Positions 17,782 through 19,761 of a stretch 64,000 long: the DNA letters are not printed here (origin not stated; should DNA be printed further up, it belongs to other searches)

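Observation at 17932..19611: HemD-GAF-ANTAR fusion: an NnaR-like nitrate regulator with an RNA-binding output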

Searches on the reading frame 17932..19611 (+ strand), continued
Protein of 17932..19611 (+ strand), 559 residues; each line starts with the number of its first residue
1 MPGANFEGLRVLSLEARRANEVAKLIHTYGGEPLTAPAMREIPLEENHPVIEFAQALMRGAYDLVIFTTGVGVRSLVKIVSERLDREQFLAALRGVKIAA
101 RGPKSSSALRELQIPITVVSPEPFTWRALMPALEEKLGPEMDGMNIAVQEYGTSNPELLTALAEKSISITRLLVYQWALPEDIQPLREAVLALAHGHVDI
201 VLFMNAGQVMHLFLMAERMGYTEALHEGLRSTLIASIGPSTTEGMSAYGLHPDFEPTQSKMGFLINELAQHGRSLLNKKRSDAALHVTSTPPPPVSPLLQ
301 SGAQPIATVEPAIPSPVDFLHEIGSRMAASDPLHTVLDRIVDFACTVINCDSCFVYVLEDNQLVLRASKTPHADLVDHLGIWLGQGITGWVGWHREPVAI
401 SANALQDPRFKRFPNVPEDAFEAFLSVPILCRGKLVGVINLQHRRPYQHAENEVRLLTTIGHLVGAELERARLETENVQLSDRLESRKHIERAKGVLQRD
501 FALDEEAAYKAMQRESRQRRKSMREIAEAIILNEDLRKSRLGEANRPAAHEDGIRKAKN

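Call 34: search_protein_families(library=pfam, proteins=[L023:414-4115:-, L023:4570-5298:-, L023:7181-7924:+, L023:8012-9331:+, L023:13082-14761:+, L024:3062-6790:+, L024:6818-7678:+, L024:816-2735:-, L023:5504-6235:+, L023:10395-11903:-], max_evalue=0.0001)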
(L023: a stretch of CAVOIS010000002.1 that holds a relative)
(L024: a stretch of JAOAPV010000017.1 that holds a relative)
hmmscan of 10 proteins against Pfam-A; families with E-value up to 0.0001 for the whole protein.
L023:414-4115:- (1233 aa): 2 families
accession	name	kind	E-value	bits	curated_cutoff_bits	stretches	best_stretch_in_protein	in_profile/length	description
PF25183.1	OMP_b-brl_4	-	5.9e-63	214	30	2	324-1186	141-818/838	Outer membrane beta barrel domain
PF13620.12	CarboxypepD_reg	-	2.5e-17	63.4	32.3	1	40-119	2-82/82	Carboxypeptidase regulatory-like domain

L023:4570-5298:- (242 aa): 1 family
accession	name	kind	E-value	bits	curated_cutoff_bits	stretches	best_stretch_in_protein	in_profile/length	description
PF01609.27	DDE_Tnp_1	-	1.5e-06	28.5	23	1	85-224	35-200/200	Transposase DDE domain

L023:7181-7924:+ (247 aa): 4 families
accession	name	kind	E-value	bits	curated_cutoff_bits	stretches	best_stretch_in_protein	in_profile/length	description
PF13185.12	GAF_2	-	1.2e-16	61.6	28.6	1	28-164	3-135/136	GAF domain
PF03861.19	ANTAR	-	2.5e-16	59.6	27.3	1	175-227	2-54/54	ANTAR domain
PF01590.32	GAF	-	3e-15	57.4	22.4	1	30-164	3-133/133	GAF domain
PF13492.12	GAF_3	-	1e-11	45.8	27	1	31-165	4-128/129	GAF domain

L023:8012-9331:+ (439 aa): 2 families
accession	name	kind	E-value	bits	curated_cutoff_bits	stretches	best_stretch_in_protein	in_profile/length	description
PF07690.21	MFS_1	-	8.6e-25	87.8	33.4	1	67-266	29-227/347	Major Facilitator Superfamily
PF00083.30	Sugar_tr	-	6.1e-18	65.4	22.3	1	71-215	46-197/452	Sugar (and other) transporter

L023:13082-14761:+ (559 aa): 0 families

L024:3062-6790:+ (1242 aa): 5 families
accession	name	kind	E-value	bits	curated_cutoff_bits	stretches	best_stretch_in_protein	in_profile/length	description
PF25183.1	OMP_b-brl_4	-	7e-202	673.5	30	1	339-1232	2-835/838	Outer membrane beta barrel domain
PF13620.12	CarboxypepD_reg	-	5.5e-19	68.7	32.3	1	127-207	1-81/82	Carboxypeptidase regulatory-like domain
PF13715.12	CarbopepD_reg_2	-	4.8e-09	36.6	32.2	1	129-216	2-86/88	CarboxypepD_reg-like domain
PF17210.9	SdrD_B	-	2.5e-07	31.3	29.7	1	133-219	17-100/112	SdrD B-like domain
PF00593.30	TonB_dep_Rec_b-barrel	-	8.6e-07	29.6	27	1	613-871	61-254/436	TonB dependent receptor-like, beta-barrel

L024:6818-7678:+ (286 aa): 4 families
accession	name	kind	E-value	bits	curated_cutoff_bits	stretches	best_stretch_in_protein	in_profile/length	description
PF01590.32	GAF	-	6e-18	66.1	22.4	1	78-212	2-132/133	GAF domain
PF13185.12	GAF_2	-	2.7e-17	63.7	28.6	1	77-211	3-133/136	GAF domain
PF03861.19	ANTAR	-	9.9e-17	60.9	27.3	1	228-276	6-54/54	ANTAR domain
PF13492.12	GAF_3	-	6.6e-10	39.9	27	1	78-214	2-128/129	GAF domain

L024:816-2735:- (639 aa): 4 families
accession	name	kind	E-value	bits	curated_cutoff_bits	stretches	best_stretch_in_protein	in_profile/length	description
PF09100.16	Qn_am_d_aIV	-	3.4e-38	130.9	25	1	502-637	1-133/133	Quinohemoprotein amine dehydrogenase, alpha subunit domain IV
PF09098.15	Dehyd-heme_bind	-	1.3e-34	119.7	25.2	1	109-238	4-134/167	Quinohemoprotein amine dehydrogenase A, alpha subunit, haem binding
PF14930.12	Qn_am_d_aII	-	1.1e-26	93.6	27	1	293-406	3-106/107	Quinohemoprotein amine dehydrogenase, alpha subunit domain II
PF09099.16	Qn_am_d_aIII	-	2.4e-10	41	22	1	419-497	10-82/82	Quinohemoprotein amine dehydrogenase, alpha subunit domain III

L023:5504-6235:+ (243 aa): 0 families

L023:10395-11903:- (502 aa): 2 families
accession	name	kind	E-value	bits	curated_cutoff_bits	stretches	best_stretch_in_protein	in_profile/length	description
PF00501.34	AMP-binding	-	4.3e-76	256.6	29.9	1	18-363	10-383/384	AMP-binding enzyme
PF13193.12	AMP-binding_C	-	5.7e-18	66.1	24.5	1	414-489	1-76/76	AMP-binding enzyme C-terminal domain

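Call 43: search_protein_families(library=pfam, proteins=[P0143, P0177, P0249, P0250, P0219, P0201, P0243, P0210, P0124, P0236], max_evalue=0.01)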
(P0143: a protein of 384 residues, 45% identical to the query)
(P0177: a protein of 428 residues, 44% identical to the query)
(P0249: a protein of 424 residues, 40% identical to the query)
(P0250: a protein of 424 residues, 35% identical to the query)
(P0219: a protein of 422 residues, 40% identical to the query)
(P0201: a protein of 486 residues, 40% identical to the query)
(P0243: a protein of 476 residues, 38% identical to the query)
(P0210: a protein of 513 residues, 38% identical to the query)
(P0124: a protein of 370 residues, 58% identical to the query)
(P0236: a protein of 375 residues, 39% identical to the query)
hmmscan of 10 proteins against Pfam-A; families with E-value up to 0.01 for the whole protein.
P0143 (384 aa): 1 family
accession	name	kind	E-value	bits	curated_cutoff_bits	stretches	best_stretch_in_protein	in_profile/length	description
PF02602.20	HEM4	-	9.3e-23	81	27.5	2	155-263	127-227/231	Uroporphyrinogen-III synthase HemD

P0177 (428 aa): 1 family
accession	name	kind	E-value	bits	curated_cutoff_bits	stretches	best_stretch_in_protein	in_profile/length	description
PF02602.20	HEM4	-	4.1e-32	111.6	27.5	1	19-258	1-223/231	Uroporphyrinogen-III synthase HemD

P0249 (424 aa): 1 family
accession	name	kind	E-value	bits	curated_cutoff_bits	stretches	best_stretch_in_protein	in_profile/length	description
PF02602.20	HEM4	-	2.1e-34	119.1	27.5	1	57-287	2-217/231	Uroporphyrinogen-III synthase HemD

P0250 (424 aa): 2 families
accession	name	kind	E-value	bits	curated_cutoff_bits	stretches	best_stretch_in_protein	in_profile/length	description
PF01208.23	URO-D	-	3.3e-34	118.9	23.9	1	310-419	4-113/346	Uroporphyrinogen decarboxylase (URO-D)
PF02602.20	HEM4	-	1.7e-31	109.6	27.5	1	24-269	2-230/231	Uroporphyrinogen-III synthase HemD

P0219 (422 aa): 1 family
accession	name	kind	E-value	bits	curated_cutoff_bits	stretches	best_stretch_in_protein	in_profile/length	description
PF02602.20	HEM4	-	2.3e-29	102.6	27.5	1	161-405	2-230/231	Uroporphyrinogen-III synthase HemD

P0201 (486 aa): 2 families
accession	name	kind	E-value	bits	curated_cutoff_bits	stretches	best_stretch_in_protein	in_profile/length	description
PF01208.23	URO-D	-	6.8e-55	186.9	23.9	1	335-485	4-157/346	Uroporphyrinogen decarboxylase (URO-D)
PF02602.20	HEM4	-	1.9e-37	129.1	27.5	1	35-273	3-230/231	Uroporphyrinogen-III synthase HemD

P0243 (476 aa): 2 families
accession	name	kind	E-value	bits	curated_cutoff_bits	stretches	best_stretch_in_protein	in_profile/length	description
PF01208.23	URO-D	-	1.1e-49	169.8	23.9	1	322-474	3-157/346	Uroporphyrinogen decarboxylase (URO-D)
PF02602.20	HEM4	-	9.7e-31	107.1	27.5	1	39-284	1-229/231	Uroporphyrinogen-III synthase HemD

P0210 (513 aa): 2 families
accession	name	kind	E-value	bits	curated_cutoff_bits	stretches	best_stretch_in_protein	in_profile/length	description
PF02602.20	HEM4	-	1.7e-38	132.5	27.5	1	1-242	3-230/231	Uroporphyrinogen-III synthase HemD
PF01208.23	URO-D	-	1.9e-29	103.2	23.9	1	290-384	3-97/346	Uroporphyrinogen decarboxylase (URO-D)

P0124 (370 aa): 1 family
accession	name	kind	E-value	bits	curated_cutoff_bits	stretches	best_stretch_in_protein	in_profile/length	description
PF02602.20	HEM4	-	8.1e-38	130.3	27.5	1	21-265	2-230/231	Uroporphyrinogen-III synthase HemD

P0236 (375 aa): 1 family
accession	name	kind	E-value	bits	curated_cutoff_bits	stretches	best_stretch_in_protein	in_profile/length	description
PF02602.20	HEM4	-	2.6e-29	102.4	27.5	2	224-356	104-231/231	Uroporphyrinogen-III synthase HemD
